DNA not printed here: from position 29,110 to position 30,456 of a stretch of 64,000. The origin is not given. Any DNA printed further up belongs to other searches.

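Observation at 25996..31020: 5-kb accessory island splitting the conserved lepA-hemW | hrcA-grpE-dnaK-dnaJ block: coiled-coil gene plus four tandem divergent paralogs of an unrecognised family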

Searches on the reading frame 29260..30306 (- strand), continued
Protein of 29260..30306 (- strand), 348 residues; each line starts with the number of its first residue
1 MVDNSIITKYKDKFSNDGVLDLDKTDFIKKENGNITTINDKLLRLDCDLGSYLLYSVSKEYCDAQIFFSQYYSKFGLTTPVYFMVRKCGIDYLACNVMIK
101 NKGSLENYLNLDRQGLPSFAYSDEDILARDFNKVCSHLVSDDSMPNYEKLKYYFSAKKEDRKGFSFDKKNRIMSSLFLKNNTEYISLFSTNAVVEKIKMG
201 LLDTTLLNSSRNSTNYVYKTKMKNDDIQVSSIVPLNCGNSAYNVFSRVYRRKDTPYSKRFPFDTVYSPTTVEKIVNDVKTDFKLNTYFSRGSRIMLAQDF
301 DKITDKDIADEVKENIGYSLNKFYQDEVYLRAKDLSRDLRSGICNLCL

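Call 64: list_cluster_members(proteins=[P0039, P0041, P0042, P0047, P0051, P0058, P0009, P0010, P0012, P0020])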
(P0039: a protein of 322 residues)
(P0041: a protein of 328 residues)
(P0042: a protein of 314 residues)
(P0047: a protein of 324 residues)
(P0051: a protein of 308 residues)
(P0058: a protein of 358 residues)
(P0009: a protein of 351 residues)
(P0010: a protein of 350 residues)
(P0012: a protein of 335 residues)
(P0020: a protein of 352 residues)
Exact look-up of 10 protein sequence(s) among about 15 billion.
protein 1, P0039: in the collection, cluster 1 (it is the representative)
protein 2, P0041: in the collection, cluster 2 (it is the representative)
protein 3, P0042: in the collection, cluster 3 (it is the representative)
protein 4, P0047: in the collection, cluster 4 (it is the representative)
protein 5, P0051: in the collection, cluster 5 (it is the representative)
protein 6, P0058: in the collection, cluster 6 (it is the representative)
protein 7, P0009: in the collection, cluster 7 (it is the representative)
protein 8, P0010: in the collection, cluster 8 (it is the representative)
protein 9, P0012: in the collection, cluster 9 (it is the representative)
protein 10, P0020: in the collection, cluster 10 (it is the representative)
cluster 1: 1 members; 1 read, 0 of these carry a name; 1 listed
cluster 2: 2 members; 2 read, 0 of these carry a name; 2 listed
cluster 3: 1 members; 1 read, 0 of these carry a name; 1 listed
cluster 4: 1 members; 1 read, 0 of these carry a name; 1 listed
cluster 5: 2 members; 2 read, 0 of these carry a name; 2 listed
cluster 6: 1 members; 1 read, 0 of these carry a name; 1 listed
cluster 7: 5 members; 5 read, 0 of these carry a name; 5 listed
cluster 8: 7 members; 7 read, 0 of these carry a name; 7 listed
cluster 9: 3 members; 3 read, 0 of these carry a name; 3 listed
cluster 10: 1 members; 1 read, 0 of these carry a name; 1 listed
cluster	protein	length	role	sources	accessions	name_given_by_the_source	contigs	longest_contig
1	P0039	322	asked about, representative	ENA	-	-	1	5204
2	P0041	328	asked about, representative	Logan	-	-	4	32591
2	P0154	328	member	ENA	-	-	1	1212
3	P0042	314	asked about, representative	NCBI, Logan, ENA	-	-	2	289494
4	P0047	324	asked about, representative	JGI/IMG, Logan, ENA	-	-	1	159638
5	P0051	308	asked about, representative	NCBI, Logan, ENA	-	-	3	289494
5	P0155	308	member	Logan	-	-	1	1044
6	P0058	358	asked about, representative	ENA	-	-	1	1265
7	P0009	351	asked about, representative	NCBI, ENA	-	-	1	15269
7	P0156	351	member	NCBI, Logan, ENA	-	-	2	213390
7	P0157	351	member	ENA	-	-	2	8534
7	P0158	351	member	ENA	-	-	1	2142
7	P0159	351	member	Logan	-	-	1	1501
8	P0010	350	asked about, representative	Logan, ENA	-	-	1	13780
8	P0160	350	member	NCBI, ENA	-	-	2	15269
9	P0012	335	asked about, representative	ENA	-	-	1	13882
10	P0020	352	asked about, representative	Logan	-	-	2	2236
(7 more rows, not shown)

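Call 65: find_encoding_contigs(protein=P0042, flank=10000, max_places=3)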
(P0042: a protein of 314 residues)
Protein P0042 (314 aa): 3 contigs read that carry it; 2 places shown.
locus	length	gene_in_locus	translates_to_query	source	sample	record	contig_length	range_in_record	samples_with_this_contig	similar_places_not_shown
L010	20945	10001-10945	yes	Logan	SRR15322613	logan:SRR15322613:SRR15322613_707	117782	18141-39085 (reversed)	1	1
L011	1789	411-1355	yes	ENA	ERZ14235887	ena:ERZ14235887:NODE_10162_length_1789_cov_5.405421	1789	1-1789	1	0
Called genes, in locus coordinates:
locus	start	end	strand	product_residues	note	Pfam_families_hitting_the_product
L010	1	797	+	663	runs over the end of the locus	-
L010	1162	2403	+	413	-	PF05496:RuvB_N, PF13191:AAA_16 (faint), PF00004:AAA, PF16193:AAA_assoc_2, PF12002:MgsA_C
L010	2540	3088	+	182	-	-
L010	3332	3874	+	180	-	PF00210:Ferritin (weak), PF02915:Rubrerythrin, PF23458:DUF7130 (weak), PF23455:DUF7129 (weak), PF21349:RUBY_RBDX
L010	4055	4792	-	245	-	PF03009:GDPD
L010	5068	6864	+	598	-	PF00009:GTP_EFTU, PF03144:GTP_EFTU_D2, PF00679:EFG_C, PF06421:LepA_C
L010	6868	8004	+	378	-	PF04055:Radical_SAM, PF06969:HemN_C (weak)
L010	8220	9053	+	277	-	-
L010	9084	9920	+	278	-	-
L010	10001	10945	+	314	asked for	-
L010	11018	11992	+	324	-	-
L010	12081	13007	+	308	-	-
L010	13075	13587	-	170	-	PF06908:YpsA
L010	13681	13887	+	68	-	PF12844:HTH_19, PF01381:HTH_3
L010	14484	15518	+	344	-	PF01628:HrcA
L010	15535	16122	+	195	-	PF01025:GrpE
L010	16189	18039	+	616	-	PF00012:HSP70, PF06723:MreB_Mbl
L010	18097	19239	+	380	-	PF00226:DnaJ, PF01556:DnaJ_C, PF00684:DnaJ_CXXCXGXG, PF15777:Anti-TRAP (faint)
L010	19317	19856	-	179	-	-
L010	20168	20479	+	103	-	PF00829:Ribosomal_L21p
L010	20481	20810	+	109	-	PF04327:Peptidase_Prp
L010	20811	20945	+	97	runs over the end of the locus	PF01016:Ribosomal_L27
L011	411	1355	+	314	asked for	-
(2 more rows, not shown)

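Call 68: find_encoding_contigs(protein=P0010, flank=10000, max_places=2)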
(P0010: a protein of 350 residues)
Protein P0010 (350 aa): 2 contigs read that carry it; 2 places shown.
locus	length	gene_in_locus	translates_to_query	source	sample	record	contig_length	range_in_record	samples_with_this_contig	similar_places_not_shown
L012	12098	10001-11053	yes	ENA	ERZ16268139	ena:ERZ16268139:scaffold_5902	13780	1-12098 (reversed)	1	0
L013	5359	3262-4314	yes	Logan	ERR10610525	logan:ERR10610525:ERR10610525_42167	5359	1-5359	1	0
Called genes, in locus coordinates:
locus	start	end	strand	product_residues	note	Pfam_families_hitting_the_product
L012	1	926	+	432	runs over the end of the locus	PF01078:Mg_chelatase (faint), PF05496:RuvB_N, PF00004:AAA, PF13173:AAA_14 (faint), PF16193:AAA_assoc_2, PF12002:MgsA_C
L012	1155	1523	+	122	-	-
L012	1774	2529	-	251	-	PF04298:Zn_peptidase_2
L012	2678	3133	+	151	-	-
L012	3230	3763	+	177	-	PF00210:Ferritin (faint), PF02915:Rubrerythrin, PF23455:DUF7129 (weak), PF21349:RUBY_RBDX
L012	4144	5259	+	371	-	-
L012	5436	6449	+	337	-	-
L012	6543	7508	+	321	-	-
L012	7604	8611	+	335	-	-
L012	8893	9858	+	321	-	-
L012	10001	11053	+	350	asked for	-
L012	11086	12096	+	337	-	?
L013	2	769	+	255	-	?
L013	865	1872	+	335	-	-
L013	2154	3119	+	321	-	-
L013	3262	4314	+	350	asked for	-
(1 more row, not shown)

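Call 76: predict_structure(alignment_id=A9)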
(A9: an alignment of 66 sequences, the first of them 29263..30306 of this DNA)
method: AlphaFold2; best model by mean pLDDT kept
length: 348 residues; sequences in the alignment: 66
mean_pLDDT: 85.4   pTM: 0.87
mean pLDDT of the five models: 85.4, 84.5, 84.0, 83.7, 82.2
residues with pLDDT >= 90: 212; 70-90: 61; 50-70: 64; < 50: 11
segments of 3 or more residues with pLDDT < 50: 162-168, 345-348
pLDDT, mean of each block of 10 residues (from residue 1): 94 97 95 96 97 97 98 98 98 97 91 68 83 72 56 58 47 60 84 95 93 92 88 96 90 62 67 84 90 97 96 98 97 95 56
secondary structure, 60 per line:
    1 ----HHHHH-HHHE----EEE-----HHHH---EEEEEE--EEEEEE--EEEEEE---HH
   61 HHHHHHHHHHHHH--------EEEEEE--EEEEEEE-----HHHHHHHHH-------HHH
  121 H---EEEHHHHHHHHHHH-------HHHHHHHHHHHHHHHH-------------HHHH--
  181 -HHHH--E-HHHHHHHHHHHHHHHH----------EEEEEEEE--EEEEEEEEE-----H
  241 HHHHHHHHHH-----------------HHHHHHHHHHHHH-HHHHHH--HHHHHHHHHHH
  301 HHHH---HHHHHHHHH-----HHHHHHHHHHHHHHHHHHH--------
elements in order: H5-9 E19-21 H27-30 E34-39 E42-47 E50-55 H59-73 E82-87 E90-96 H102-110 H118-121 E125-127 H128-138 H146-161 H175-178 H182-185 H190-205 E216-223 E226-234 H240-250 H268-280 H282-287 H290-304 H308-316 H322-340

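Call 78: fold_search(model_id=the predicted structure, library=pdb)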
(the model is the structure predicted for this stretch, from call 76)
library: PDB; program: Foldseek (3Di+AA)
matches with E <= 10: 1103; with E <= 0.001: 1
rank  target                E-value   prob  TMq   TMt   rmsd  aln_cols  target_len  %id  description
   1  3akk_C                6.9e-04  1.00  0.41  0.48   8.5       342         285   11  Crystal structure of A Helicobacter pylori proinflammatory kinase CtkA (released 2010-12-01)
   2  3akl_A                1.1e-03  1.00  0.39  0.46   9.9       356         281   11  Crystal structure of A Helicobacter pylori proinflammatory kinase CtkA (released 2010-12-01)
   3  3akl_C                1.8e-03  1.00  0.41  0.49   9.4       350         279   12  Crystal structure of A Helicobacter pylori proinflammatory kinase CtkA (released 2010-12-01)
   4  3akj_A                2.1e-03  1.00  0.39  0.47  10.0       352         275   10  Crystal structure of A Helicobacter pylori proinflammatory kinase CtkA (released 2010-12-01)
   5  3akk_B                2.9e-03  1.00  0.39  0.46   9.3       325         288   11  Crystal structure of A Helicobacter pylori proinflammatory kinase CtkA (released 2010-12-01)
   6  3csv                  3.6e-03  0.47  0.22  0.23  20.2       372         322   12  Crystal structure of a putative aminoglycoside phosphotransferase (YP_614837.1) from Silicibacter sp. TM1040 at 2.15 A r (released 2008-04-22)
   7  2q83_B                4.5e-03  0.35  0.19  0.20  22.3       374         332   12  Crystal structure of ytaA (2635576) from Bacillus subtilis at 2.50 A resolution (released 2007-06-26)
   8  2q83_A                5.9e-03  0.41  0.21  0.22  21.8       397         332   11  Crystal structure of ytaA (2635576) from Bacillus subtilis at 2.50 A resolution (released 2007-06-26)
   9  3akk_D                7.0e-03  0.90  0.30  0.35  12.3       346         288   12  Crystal structure of A Helicobacter pylori proinflammatory kinase CtkA (released 2010-12-01)
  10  2qg7_E                7.4e-03  0.25  0.17  0.16  21.0       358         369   12  Plasmodium vivax ethanolamine kinase Pv091845 (released 2007-07-24)
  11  6cgg_C                1.3e-02  0.25  0.17  0.20  19.8       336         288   10  Aminoglycoside Phosphotransferase (2'')-Ia in complex with GMPPNP, Magnesium, and Arbekacin (released 2018-04-11)
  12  4r77_A                1.4e-02  0.35  0.20  0.23  19.3       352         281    8  Crystal structure of choline kinase LicA from Streptococcus pneumoniae (released 2015-08-12)
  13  3hav_A                1.4e-02  0.25  0.19  0.21  21.4       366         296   11  Structure of the streptomycin-ATP-APH(2")-IIa ternary complex (released 2009-11-17)
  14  3akk_A                1.6e-02  0.66  0.28  0.32  12.1       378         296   11  Crystal structure of A Helicobacter pylori proinflammatory kinase CtkA (released 2010-12-01)
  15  7wcf                  1.9e-02  0.99  0.41  0.43   7.4       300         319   13  Crystal structure of the kinase with AMP-PNP (released 2022-06-29)
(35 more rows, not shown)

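Call 80: find_encoding_contigs(protein=P0047, flank=10000, max_places=1)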
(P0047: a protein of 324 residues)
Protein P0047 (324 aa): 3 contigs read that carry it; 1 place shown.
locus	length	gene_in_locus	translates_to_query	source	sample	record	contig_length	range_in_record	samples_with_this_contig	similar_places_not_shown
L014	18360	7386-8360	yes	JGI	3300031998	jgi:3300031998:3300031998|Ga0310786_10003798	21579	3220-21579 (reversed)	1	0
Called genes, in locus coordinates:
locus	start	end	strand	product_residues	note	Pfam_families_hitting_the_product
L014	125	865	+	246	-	-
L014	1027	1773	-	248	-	PF03009:GDPD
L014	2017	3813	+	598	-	PF00009:GTP_EFTU, PF00071:Ras (faint), PF03144:GTP_EFTU_D2, PF00679:EFG_C, PF06421:LepA_C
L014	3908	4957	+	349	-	PF04055:Radical_SAM, PF06969:HemN_C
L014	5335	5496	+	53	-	-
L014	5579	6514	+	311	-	-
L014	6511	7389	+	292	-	-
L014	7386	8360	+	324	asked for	-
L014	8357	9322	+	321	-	-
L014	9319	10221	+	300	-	-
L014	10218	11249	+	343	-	-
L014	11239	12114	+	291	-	-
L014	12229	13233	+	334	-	-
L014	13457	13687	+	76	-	PF04023:FeoA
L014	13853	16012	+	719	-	PF01926:MMR_HSR1, PF02421:FeoB_N, PF17910:FeoB_Cyto, PF07670:Gate, PF07664:FeoB_C, PF07670:Gate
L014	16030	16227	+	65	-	PF12669:FeoB_associated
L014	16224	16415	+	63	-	-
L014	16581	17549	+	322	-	-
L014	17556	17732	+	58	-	-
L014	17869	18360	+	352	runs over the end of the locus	PF01628:HrcA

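Call 83: search_protein_families(library=ncbifam, alignment_id=A10, max_evalue=0.1)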
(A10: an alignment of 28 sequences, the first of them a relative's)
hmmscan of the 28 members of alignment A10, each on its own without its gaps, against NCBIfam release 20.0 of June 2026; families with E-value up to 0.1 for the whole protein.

A. member 1, P0039 (322 aa): 0 families

B. families by the number of members that match (of 28 scanned): 5 families
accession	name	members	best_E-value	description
NF047788.1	TransRegPocR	1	0.00014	transcriptional regulator PocR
NF001074.0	PRK00118.2-4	1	0.0073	putative DNA-binding protein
NF003469.0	PRK05094.1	1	0.04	HI1450 family dsDNA-mimic protein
TIGR02939.1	RpoE_Sigma70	1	0.067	RNA polymerase sigma factor RpoE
NF052498.1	TIGR_Tas_endo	1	0.072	TIGR-Tas system RNA-guided endonuclease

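Call 84: search_protein_families(library=padloc, alignment_id=A10, max_evalue=0.1)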
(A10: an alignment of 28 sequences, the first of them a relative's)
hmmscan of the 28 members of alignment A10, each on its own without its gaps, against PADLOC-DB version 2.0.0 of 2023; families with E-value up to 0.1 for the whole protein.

A. member 1, P0039 (322 aa): 1 family
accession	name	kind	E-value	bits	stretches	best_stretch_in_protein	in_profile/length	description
PDLC04342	PDC-M03A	-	0.022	12.3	0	65-174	56-170/299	-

B. families by the number of members that match (of 28 scanned): 8 families
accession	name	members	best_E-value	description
PDLC04340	PDC-M03A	7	4.4e-05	-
PDLC04339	PDC-M03A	6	6.6e-05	-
PDLC04344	PDC-M03A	3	0.00026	-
PDLC04342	PDC-M03A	2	0.018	-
PDLC03548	REase_II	1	0.0016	Type II restriction enzyme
PDLC04337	PDC-M03A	1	0.002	-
PDLC04766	PDC-M66A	1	0.0046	-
PDLC01523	Csx19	1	0.031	CAS-III-D; effector_UNK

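Call 85: fold_search(model_id=the predicted structure, library=viral)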
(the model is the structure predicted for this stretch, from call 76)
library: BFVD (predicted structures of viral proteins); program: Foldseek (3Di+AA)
matches with E <= 10: 419; with E <= 0.001: 0
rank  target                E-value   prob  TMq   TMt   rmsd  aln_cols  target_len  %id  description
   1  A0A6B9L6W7            1.2e-03  1.00  0.35  0.11  10.1       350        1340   14  ADP-ribosyltransferase [Mycobacterium phage Onyinye]
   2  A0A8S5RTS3            2.7e-03  0.89  0.21  0.30  13.3       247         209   12  (no name in the UniProt tables at hand)
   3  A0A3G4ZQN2            9.5e-03  0.47  0.24  0.24  15.3       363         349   11  Uncharacterized protein [Barrevirus sp.]
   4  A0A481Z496            1.1e-02  0.91  0.32  0.43   9.3       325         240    9  Uncharacterized protein [Pithovirus LCPAC101]
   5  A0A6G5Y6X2            2.4e-02  0.18  0.17  0.16  21.8       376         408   11  (no name in the UniProt tables at hand)
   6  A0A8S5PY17            3.0e-02  0.91  0.30  0.38   7.4       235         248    8  Uncharacterized protein [Siphoviridae sp. ct2vX3]
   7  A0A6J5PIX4            3.6e-02  0.51  0.18  0.30  12.2       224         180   11  Uncharacterized protein [uncultured Caudovirales phage]
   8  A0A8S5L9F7            4.0e-02  0.57  0.21  0.30  11.2       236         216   10  Uncharacterized protein [Myoviridae sp. ctPuP5]
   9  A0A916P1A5            4.0e-02  0.16  0.18  0.22  18.4       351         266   10  Ser/thr kinase (Cop-B1R) [Choristoneura biennis entomopoxvirus]
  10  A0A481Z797            4.4e-02  0.77  0.32  0.20  10.5       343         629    8  Uncharacterized protein [Pithovirus LCPAC202]
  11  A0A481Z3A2            4.7e-02  0.92  0.38  0.49   9.0       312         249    9  Uncharacterized protein [Pithovirus LCPAC103]
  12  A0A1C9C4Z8            5.0e-02  0.44  0.16  0.23  10.8       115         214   12  Protein kinase domain-containing protein [Heterosigma akashiwo virus 01]
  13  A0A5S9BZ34            5.0e-02  0.08  0.15  0.11  19.8       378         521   11  Guanylyltransferase [Tenacibaculum phage PTm1]
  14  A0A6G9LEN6            5.2e-02  0.75  0.17  0.24   6.7       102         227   10  (no name in the UniProt tables at hand)
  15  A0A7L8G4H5            5.5e-02  0.51  0.24  0.30  12.7       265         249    8  Uncharacterized protein [Rhizobium phage Palo]
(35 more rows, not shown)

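Call 86: search_protein_families(library=padloc, proteins=[L010:8220-9050:+, L010:9084-9917:+, L010:10001-10942:+, L010:11018-11989:+, L010:12081-13004:+, L014:5579-6511:+, L014:7386-8357:+, L014:8357-9319:+, L014:10218-11246:+, L014:12229-13230:+], max_evalue=0.01)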
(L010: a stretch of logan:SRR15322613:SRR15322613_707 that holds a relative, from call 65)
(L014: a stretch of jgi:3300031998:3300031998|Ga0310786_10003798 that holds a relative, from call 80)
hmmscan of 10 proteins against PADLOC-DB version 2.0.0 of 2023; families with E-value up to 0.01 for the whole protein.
L010:8220-9050:+ (277 aa): 1 family
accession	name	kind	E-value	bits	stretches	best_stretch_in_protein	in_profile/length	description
PDLC04340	PDC-M03A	-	0.01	13.4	0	63-165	49-150/280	-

L010:9084-9917:+ (278 aa): 0 families

L010:10001-10942:+ (314 aa): 0 families

L010:11018-11989:+ (324 aa): 0 families

L010:12081-13004:+ (308 aa): 0 families

L014:5579-6511:+ (311 aa): 0 families

L014:7386-8357:+ (324 aa): 0 families

L014:8357-9319:+ (321 aa): 0 families

L014:10218-11246:+ (343 aa): 0 families

L014:12229-13230:+ (334 aa): 3 families
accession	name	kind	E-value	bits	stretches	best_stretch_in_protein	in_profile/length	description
PDLC04340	PDC-M03A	-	6.8e-05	20.5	1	24-188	5-151/280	-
PDLC04344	PDC-M03A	-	0.0015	16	1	45-190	26-173/305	-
PDLC04339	PDC-M03A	-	0.0034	14.8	1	164-189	134-159/293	-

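Call 90: find_related_loci(query=A10, collection=metagenome_contigs, flank=10000)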
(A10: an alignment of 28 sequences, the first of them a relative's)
Query A10 (322 aa) in metagenome_contigs; peptide patterns used: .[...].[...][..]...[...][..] (x = any residue, [..] = any of these).
27 stretches matched a pattern; 4 encode a relative of the query (tblastn E <= 1e-3); 4 distinct loci.
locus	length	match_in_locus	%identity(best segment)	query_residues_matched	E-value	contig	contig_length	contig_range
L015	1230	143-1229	33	1-320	4e-46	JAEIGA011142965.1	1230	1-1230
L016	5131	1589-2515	29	1-321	2e-36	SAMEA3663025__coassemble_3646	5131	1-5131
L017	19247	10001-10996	29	1-321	5e-35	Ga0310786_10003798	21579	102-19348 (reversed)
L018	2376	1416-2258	29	1-321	9e-30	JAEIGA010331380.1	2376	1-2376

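Call 91: find_related_loci(query=A10, collection=viral_contigs, flank=10000)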
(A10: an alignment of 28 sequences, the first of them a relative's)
Query A10 (322 aa) in viral_contigs; peptide patterns used: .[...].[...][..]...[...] (x = any residue, [..] = any of these).
37 stretches matched a pattern, but none encodes a relative of the query by tblastn (E <= 1e-3).

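Call 92: find_related_loci(query=A5, collection=viral_contigs, flank=10000)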
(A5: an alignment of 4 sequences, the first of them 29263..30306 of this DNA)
Query A5 (348 aa) in viral_contigs; peptide patterns used: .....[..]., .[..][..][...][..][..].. (x = any residue, [..] = any of these).
307 stretches matched a pattern, but none encodes a relative of the query by tblastn (E <= 1e-3).

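Call 93: find_encoding_contigs(protein=P0156, flank=10000, max_places=1)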
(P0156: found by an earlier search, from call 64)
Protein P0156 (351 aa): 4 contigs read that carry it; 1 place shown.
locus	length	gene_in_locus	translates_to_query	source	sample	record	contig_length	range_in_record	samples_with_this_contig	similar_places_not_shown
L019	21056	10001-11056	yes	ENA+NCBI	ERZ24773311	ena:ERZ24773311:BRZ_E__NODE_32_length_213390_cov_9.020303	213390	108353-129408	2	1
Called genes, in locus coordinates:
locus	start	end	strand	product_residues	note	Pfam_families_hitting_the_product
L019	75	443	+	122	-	-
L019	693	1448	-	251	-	PF04298:Zn_peptidase_2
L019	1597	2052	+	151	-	-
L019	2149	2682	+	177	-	PF00210:Ferritin (faint), PF02915:Rubrerythrin, PF23455:DUF7129 (weak), PF21349:RUBY_RBDX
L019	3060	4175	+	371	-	-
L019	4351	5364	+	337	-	-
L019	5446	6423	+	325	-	-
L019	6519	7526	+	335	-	-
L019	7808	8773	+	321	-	-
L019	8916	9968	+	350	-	-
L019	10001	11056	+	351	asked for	-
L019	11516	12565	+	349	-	PF01628:HrcA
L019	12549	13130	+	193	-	PF01025:GrpE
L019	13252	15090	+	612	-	PF00012:HSP70, PF06723:MreB_Mbl, PF00012:HSP70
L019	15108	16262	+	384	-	PF00226:DnaJ, PF01556:DnaJ_C, PF15777:Anti-TRAP (faint), PF27659:CHP02642 (faint), PF00684:DnaJ_CXXCXGXG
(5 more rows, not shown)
